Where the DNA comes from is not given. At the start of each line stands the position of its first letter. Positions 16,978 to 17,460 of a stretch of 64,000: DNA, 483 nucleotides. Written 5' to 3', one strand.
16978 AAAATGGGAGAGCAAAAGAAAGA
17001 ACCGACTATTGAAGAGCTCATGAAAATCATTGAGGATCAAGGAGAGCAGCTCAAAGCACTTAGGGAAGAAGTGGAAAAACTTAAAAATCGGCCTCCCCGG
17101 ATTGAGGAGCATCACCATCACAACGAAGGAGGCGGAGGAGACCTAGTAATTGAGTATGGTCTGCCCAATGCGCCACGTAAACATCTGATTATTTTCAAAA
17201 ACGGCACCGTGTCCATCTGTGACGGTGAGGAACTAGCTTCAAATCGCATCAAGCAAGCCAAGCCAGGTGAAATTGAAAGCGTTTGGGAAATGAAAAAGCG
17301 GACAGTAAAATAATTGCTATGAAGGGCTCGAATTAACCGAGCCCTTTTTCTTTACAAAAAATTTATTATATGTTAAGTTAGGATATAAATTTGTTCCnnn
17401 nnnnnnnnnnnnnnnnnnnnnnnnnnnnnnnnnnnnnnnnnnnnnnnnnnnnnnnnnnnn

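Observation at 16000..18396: Radical SAM/SPASM enzyme with adjacent small proteins and an O-methyltransferase: candidate peptide- or cofactor-modification cluster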

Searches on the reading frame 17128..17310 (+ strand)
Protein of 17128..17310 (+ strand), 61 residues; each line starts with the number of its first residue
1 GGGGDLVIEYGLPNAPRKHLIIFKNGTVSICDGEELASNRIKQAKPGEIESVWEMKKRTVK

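Call 22: find_related_loci(query=A2, collection=genome_contigs, flank=8000)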
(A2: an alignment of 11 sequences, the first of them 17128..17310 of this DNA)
Query A2 (61 aa) in genome_contigs; peptide patterns used: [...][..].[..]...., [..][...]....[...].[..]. (x = any residue, [..] = any of these).
117 stretches matched a pattern; 1 encode a relative of the query (tblastn E <= 1e-3); 1 distinct loci.
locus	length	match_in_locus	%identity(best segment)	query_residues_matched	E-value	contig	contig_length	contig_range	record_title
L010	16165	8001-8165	47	6-60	1e-18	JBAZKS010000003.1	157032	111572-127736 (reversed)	MAG: Elusimicrobiota bacterium isolate SO_2017_LW4_15 scaffold_328_c1_LW137-91_2017, whole genome shotgun sequence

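Call 26: search_protein_representatives(alignment_id=A2)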
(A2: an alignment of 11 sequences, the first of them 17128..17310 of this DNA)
Query: 11 sequences, 63 profile positions. Proteins with E-value up to 0.001 (for the whole library): 11; up to 1e-10: 11; up to 1e-30: 0. The best 11 are listed.
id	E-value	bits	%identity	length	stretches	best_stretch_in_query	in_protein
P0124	4.0e-29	116.0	-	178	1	3-63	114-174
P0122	1.1e-27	111.4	-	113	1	2-62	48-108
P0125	1.8e-27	110.7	-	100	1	2-61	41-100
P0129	5.0e-27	109.3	-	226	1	2-63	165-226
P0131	5.3e-26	106.0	-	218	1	2-62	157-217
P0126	2.2e-25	104.1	-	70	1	2-61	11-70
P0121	7.7e-25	102.3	-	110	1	2-61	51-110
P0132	9.0e-23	95.7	-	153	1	3-62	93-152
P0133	1.3e-17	79.2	-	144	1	8-61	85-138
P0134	3.3e-12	61.9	-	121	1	2-62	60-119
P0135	8.1e-12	60.6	-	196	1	5-61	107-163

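Call 28: search_protein_families(library=pfam, proteins=[P0132, P0133, P0134, P0135], max_evalue=1)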
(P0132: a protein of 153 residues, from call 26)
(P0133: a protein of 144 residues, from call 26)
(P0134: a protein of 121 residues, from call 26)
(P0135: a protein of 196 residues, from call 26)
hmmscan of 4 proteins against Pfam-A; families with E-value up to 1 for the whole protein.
P0132 (153 aa): 2 families
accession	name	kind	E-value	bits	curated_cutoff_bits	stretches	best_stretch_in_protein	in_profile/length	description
PF05157.20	MshEN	-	2.1e-20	72.9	23.1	1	9-90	6-88/90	MshEN domain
PF21395.2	Arc_capsid_dom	-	0.053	14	27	1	105-150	3-48/62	Activity-regulated cytoskeleton-associated protein, capsid domain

P0133 (144 aa): 1 family
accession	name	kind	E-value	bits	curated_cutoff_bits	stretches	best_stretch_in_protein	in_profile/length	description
PF23587.1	SH3_KALRN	-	0.066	13.6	29.2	1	22-42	43-63/69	Kalirin, SH3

P0134 (121 aa): 16 families
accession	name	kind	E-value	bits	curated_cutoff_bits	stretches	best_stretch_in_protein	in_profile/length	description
PF15035.11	Rootletin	-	0.0048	17.4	36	1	10-57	2-49/188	Ciliary rootlet component, centrosome cohesion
PF09805.14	Nop25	-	0.0053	17.7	22.5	1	14-58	28-72/138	Nucleolar protein 12 (25kDa)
PF04859.17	DUF641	-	0.01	16.6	27.6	1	10-61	70-121/127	Plant protein of unknown function (DUF641)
PF04977.20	DivIC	-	0.013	15.7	28.9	1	15-58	15-58/80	Septum formation initiator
PF12329.13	TMF_DNA_bd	-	0.015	15.7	35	1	19-58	28-67/74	TATA element modulatory factor 1 DNA binding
PF00170.26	bZIP_1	-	0.018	15.6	27.6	1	13-57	16-59/64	bZIP transcription factor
PF08614.16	ATG16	-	0.032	14.8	33.7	1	18-57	96-135/200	Autophagy protein 16 (ATG16)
PF25481.1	Nucleoprot-TPR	-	0.035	14.6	27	1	19-56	42-79/80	Nucleoprotein TPR-like domain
PF16808.10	PKcGMP_CC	-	0.038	14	35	1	32-50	9-27/35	Coiled-coil N-terminus of cGMP-dependent protein kinase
PF13148.11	DUF3987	-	0.059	13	27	1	10-84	49-130/364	Protein of unknown function (DUF3987)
PF04102.17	SlyX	-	0.062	14.4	30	1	27-57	13-43/67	SlyX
PF25693.1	Phage_Y01A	-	0.19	12.7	27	0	77-117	13-53/92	Bacteriophage T4-like Y01A protein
PF14992.11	TMCO5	-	0.48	10.1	32.2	1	8-57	93-142/280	TMCO5 family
PF11221.13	Med21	-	0.65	10.7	37.3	0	17-56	98-137/144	Subunit 21 of Mediator complex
PF13166.12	AAA_13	-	0.81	8.7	36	1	13-58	391-436/713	AAA domain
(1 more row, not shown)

P0135 (196 aa): 1 family
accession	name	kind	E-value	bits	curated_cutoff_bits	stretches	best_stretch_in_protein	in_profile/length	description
PF08817.16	YukD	-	0.027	15.7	27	1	15-45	9-36/76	WXG100 protein secretion system (Wss), protein YukD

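Call 29: find_encoding_contigs(protein=P0134, flank=6000, max_places=3)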
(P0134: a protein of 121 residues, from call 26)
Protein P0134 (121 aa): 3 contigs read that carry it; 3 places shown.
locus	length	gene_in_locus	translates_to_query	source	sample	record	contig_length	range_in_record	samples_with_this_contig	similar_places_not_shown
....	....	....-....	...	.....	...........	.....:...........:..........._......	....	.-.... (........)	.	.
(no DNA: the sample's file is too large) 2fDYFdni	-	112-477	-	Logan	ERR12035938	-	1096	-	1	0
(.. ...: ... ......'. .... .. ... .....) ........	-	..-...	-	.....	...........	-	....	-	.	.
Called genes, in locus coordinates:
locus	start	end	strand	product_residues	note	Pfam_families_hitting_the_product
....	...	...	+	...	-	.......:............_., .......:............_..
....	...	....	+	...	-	-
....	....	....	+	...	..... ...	-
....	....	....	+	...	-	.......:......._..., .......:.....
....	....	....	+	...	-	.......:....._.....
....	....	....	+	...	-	?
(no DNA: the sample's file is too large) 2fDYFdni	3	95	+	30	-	?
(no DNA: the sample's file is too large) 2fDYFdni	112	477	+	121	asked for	-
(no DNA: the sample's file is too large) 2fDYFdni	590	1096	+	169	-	?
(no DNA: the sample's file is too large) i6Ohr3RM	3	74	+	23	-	?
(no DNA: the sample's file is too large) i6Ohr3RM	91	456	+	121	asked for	-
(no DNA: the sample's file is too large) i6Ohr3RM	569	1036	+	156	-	?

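Call 30: find_encoding_contigs(protein=P0135, flank=6000, max_places=3)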
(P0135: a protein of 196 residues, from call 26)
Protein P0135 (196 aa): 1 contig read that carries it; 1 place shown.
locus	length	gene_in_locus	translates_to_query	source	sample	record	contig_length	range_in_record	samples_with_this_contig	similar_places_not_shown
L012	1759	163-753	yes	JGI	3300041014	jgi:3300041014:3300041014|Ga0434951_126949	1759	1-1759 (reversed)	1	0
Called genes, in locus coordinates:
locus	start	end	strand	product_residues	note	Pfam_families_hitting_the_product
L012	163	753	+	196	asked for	-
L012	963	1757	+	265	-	?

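Call 31: find_encoding_contigs(protein=P0133, flank=6000, max_places=3)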
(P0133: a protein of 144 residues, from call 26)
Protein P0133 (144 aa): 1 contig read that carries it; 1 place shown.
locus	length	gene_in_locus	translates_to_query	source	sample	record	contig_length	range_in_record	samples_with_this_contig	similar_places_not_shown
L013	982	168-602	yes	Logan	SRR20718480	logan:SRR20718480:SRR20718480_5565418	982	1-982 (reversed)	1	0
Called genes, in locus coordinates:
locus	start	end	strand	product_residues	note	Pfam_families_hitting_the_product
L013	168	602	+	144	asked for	-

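Call 33: find_related_loci(query=A3, collection=metagenome_contigs, flank=8000)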
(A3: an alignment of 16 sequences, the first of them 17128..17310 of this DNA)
Query A3 (61 aa) in metagenome_contigs; peptide patterns used: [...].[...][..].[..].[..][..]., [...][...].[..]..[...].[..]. (x = any residue, [..] = any of these).
242 stretches matched a pattern; 4 encode a relative of the query (tblastn E <= 1e-3); 4 distinct loci.
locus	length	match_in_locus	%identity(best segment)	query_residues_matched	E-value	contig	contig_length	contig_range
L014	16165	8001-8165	47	6-60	3e-18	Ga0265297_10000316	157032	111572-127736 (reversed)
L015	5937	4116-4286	42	2-60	1e-13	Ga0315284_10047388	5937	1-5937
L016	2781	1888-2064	44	1-59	6e-13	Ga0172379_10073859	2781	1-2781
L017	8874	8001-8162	46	6-59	8e-13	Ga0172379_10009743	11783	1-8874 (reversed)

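Call 38: search_protein_families(library=pfam, proteins=[L012:963-1757:+, L010:8179-9372:-, L010:6379-7557:+], max_evalue=0.01)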
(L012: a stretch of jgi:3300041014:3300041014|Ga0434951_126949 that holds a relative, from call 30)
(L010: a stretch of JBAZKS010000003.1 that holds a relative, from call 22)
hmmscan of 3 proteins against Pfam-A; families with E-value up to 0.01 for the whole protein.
L012:963-1757:+ (265 aa): 0 families

L010:8179-9372:- (397 aa): 0 families

L010:6379-7557:+ (392 aa): 11 families
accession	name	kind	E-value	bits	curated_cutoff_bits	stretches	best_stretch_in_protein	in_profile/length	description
PF12796.13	Ank_2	-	4.5e-28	98.1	27.3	2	67-154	3-86/90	Ankyrin repeats (3 copies)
PF00023.36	Ank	-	6.1e-25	86.3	21.1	3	61-92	2-33/33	Ankyrin repeat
PF13637.12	Ank_4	-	2.1e-19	69.6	22.7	3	67-115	3-50/50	Ankyrin repeats (many copies)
PF13606.12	Ank_3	-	2.8e-18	64.3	22.3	1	61-88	2-29/30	Ankyrin repeat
PF13857.12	Ank_5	-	6.6e-13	49.1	27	1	63-91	18-46/56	Ankyrin repeats (many copies)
PF13371.12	TPR_9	-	9.6e-08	32.4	35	1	326-374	22-70/73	Tetratricopeptide repeat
PF24521.3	Ank_KRIT1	-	2.2e-06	27.9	80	1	64-125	21-76/149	KRIT1 ankyrin-repeats domain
PF07719.23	TPR_2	-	0.00028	21.2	27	1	333-364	1-32/34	Tetratricopeptide repeat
PF13181.12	TPR_8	-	0.00059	20.2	25.7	1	333-364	1-32/34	Tetratricopeptide repeat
PF13176.12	TPR_7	-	0.0008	19.8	27.9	0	336-360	2-26/36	Tetratricopeptide repeat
PF00515.34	TPR_1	-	0.0067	16.7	27.8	0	333-356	1-24/34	Tetratricopeptide repeat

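Call 45: predict_structure(alignment_id=A4)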
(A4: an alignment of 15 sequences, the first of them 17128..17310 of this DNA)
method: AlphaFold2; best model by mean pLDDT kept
length: 61 residues; sequences in the alignment: 15
mean_pLDDT: 81.7   pTM: 0.62
mean pLDDT of the five models: 81.7, 79.6, 77.1, 74.2, 73.6
residues with pLDDT >= 90: 36; 70-90: 6; 50-70: 16; < 50: 3
segments of 3 or more residues with pLDDT < 50: 1-3
pLDDT, mean of each block of 10 residues (from residue 1): 51 76 96 93 95 80 53
secondary structure, 60 per line:
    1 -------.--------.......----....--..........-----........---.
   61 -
elements in order: E17-23 E28-31 H34-43 E49-56

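Call 50: fold_search(model_id=the predicted structure, library=pdb)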
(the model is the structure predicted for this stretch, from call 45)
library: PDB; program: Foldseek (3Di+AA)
matches with E <= 10: 162; with E <= 0.001: 0
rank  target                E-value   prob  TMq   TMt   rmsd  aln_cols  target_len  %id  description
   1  2q7x_B                8.6e-01  0.77  0.48  0.12   3.1        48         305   21  Crystal structure of a putative phospho transferase (sp_1565) from streptococcus pneumoniae tigr4 at 2.00 A resolution (released 2007-06-19)
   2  2q7x_A                1.3e+00  0.66  0.43  0.10   2.8        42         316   21  Crystal structure of a putative phospho transferase (sp_1565) from streptococcus pneumoniae tigr4 at 2.00 A resolution (released 2007-06-19)
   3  2jvu_MODEL_1_A        1.5e+00  0.30  0.38  0.26   4.2        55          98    9  Solution Structure of Dispersin from Enteroaggregative Escherichia coli (released 2008-02-12)
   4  1yn3_A                1.6e+00  0.35  0.35  0.22   7.0        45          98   20  Crystal Structures of EAP Domains from Staphylococcus aureus Reveal an Unexpected Homology to Bacterial Superantigens (released 2005-03-01)
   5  9e2g_0Z               1.8e+00  0.51  0.43  0.07   4.4        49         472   18  Cryo-EM structure of 48 nm repeat of microtubule doublet from T. brucei flagellum (released 2025-03-12)
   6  8d4u_C                1.9e+00  0.44  0.27  0.17   0.6        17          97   41  Crystal Structure of Neutrophil Elastase Inhibited by Eap2 from S. aureus (released 2022-12-21)
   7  8d4s_B                2.1e+00  0.66  0.44  0.29   4.8        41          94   20  Crystal Structure of Cathepsin G Inhibited by Eap1 from S. aureus (released 2022-12-21)
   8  6dsl_MODEL_1_B        2.1e+00  0.47  0.47  0.27   5.3        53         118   17  Consensus engineered intein (Cat) with atypical split site (released 2018-09-19)
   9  1zg2_MODEL_1_A        2.1e+00  0.12  0.28  0.21   5.9        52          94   13  Solution NMR structure of the UPF0213 protein BH0048 from Bacillus halodurans. Northeast Structural Genomics t (released 2005-06-21)
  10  2lkf                  2.3e+00  0.57  0.41  0.09   3.4        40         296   15  LEUKOCIDIN F (HLGB) FROM STAPHYLOCOCCUS AUREUS (released 1999-07-28)
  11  8d4v_B                2.3e+00  0.33  0.37  0.24   6.0        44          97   23  Crystal Structure of Cathepsin G Inhibited by Eap2 from S. aureus (released 2022-12-21)
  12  9qqk_A                2.5e+00  0.28  0.38  0.03   4.0        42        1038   17  GH161 phosphorylase in complex with beta-1,3 glucooligosaccharide (released 2025-12-10)
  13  8d4v_D                2.7e+00  0.23  0.35  0.22   7.7        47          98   23  Crystal Structure of Cathepsin G Inhibited by Eap2 from S. aureus (released 2022-12-21)
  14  4mjs_X                2.7e+00  0.21  0.37  0.29   3.9        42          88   10  crystal structure of a PB1 complex (released 2014-08-27)
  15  9n8g_C                2.7e+00  0.08  0.30  0.08   7.5        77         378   19  In situ sheathed FlaA flagellar filament of Vibrio cholerae (released 2025-09-24)
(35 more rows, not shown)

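Call 61: find_related_loci(query=A3, collection=viral_contigs, flank=6000)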
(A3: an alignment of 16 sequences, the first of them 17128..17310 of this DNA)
Query A3 (61 aa) in viral_contigs; peptide patterns used: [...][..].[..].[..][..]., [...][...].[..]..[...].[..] (x = any residue, [..] = any of these).
147 stretches matched a pattern, but none encodes a relative of the query by tblastn (E <= 1e-3).

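Call 85: search_solved_structures(query=A3, max_evalue=10)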
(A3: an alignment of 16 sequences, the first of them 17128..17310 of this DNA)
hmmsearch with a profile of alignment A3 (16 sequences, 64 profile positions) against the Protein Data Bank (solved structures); distinct sequences matched with E-value up to 10: 8.
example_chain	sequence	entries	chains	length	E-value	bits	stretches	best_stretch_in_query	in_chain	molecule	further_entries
8f54_L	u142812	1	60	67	0.33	13.6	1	33-59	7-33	RC_I_1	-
6tno_A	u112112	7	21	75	0.83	12.4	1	16-61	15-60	Arc_C domain-containing protein | Activity-regulated cytoskeleton-associated protein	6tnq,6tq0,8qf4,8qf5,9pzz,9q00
4x3h_A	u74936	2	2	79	0.98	12.1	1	16-61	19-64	Activity-regulated cytoskeleton-associated protein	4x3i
26ap_A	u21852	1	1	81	1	12.1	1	16-61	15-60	Activity-regulated cytoskeleton-associated protein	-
7jh6_A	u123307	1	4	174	1.4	11.7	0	29-46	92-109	Two-domain di-Zn(II) and porphyrin-binding protein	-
4eba_G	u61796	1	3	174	1.8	11.3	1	43-61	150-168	Rna15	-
9qpq_D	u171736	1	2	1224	1.8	11.3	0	44-62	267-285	Coatomer subunit alpha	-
5a1u_C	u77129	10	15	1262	2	11.1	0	44-62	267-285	COATOMER SUBUNIT ALPHA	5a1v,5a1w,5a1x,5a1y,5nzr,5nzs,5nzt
